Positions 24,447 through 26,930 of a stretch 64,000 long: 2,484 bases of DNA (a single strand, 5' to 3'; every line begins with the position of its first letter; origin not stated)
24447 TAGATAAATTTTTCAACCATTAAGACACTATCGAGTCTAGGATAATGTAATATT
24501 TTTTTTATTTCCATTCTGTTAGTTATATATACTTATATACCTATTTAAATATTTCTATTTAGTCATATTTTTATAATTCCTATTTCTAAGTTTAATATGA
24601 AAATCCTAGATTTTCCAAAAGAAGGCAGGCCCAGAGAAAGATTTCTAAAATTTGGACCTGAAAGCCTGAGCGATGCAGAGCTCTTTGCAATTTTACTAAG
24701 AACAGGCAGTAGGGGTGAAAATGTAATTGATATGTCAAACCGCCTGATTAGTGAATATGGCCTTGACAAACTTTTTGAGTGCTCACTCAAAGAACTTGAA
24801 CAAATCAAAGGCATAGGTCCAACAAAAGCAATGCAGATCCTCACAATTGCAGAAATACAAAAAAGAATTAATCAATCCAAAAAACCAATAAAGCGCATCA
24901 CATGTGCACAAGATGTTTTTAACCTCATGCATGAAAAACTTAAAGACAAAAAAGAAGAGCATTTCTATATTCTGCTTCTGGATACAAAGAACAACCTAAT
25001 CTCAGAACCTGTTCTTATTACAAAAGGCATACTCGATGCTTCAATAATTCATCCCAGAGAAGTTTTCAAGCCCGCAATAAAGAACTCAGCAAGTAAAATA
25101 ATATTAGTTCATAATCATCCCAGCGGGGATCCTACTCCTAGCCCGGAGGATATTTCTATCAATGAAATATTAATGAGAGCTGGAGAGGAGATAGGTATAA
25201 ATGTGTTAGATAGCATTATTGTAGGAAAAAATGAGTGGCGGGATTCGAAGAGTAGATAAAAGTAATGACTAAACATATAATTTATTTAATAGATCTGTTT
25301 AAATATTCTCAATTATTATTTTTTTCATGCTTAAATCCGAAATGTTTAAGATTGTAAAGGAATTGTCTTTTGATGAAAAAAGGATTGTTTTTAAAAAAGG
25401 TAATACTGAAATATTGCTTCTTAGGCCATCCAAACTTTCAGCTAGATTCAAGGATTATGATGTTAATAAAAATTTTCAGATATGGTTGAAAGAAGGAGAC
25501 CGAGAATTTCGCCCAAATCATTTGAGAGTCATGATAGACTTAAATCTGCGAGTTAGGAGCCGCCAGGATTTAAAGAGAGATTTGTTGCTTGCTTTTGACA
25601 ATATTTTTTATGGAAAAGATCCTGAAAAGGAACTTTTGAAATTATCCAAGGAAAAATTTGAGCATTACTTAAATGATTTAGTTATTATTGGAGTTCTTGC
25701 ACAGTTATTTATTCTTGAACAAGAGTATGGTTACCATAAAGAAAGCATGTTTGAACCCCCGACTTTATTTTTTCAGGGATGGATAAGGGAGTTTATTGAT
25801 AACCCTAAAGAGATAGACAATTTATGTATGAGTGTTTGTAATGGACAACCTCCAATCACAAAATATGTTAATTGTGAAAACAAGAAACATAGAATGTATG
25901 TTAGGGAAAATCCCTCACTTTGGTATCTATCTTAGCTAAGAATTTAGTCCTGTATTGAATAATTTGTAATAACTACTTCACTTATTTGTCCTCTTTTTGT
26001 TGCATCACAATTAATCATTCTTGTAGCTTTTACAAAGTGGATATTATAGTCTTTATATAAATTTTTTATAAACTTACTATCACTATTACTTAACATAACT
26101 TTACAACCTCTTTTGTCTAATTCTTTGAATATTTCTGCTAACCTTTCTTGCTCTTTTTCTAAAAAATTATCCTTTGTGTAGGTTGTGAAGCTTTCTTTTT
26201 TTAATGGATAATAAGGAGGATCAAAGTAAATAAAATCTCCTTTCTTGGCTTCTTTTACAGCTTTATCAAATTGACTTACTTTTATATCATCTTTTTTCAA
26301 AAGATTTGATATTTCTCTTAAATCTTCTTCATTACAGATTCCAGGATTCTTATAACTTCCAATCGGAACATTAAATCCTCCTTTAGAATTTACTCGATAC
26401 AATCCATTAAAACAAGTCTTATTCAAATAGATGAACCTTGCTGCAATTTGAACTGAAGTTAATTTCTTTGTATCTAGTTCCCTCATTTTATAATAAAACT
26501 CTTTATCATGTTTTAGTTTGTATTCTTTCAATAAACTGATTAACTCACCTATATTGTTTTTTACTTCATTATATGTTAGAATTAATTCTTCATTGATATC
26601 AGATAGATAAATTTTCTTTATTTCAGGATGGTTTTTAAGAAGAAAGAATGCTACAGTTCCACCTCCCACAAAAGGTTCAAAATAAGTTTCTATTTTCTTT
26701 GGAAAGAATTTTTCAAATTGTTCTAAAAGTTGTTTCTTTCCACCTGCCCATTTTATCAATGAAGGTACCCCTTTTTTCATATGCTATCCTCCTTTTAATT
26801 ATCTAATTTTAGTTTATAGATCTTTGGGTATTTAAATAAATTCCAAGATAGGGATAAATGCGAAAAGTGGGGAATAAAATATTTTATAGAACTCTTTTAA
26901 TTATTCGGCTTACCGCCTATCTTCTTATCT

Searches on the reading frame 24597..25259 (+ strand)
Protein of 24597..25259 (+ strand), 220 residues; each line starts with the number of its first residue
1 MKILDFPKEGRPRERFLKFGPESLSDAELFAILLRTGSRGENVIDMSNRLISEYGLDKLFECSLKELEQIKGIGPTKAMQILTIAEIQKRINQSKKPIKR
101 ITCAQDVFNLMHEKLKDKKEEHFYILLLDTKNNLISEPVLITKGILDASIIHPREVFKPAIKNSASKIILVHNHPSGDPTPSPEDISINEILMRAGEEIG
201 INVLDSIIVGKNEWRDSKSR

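Call 16: search_protein_families(library=pfam, max_evalue=0.001, proteins=[window:24597-25259:+])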
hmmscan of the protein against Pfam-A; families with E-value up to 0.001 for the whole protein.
window:24597-25259:+ (220 aa): 3 families
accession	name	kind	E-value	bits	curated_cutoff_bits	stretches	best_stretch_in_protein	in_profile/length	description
PF04002.20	RadC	-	6.7e-38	129.8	22.1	1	101-213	1-112/121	RadC-like JAB domain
PF20582.4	UPF0758_N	-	8.4e-27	93.5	27.1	1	3-79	1-77/77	UPF0758 N-terminal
PF00633.29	HHH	-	3.4e-05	23.9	24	1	56-82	2-28/30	Helix-hairpin-helix motif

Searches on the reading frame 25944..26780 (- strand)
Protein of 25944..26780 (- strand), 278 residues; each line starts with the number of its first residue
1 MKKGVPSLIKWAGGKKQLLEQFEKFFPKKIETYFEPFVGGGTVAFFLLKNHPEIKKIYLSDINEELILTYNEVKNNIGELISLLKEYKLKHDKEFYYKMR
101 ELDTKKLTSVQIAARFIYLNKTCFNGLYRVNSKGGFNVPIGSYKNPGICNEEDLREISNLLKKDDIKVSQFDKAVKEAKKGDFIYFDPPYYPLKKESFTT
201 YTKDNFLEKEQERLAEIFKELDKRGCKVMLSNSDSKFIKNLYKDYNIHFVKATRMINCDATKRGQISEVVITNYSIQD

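Call 16: search_protein_families(library=pfam, max_evalue=0.001, proteins=[window:25944-26780:-])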
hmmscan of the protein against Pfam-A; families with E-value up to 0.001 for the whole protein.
window:25944-26780:- (278 aa): 1 family
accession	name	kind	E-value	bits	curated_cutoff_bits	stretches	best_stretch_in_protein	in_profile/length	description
PF02086.21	MethyltransfD12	-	1.4e-66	225.2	22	1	11-256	1-253/253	D12 class N6 adenine-specific DNA methyltransferase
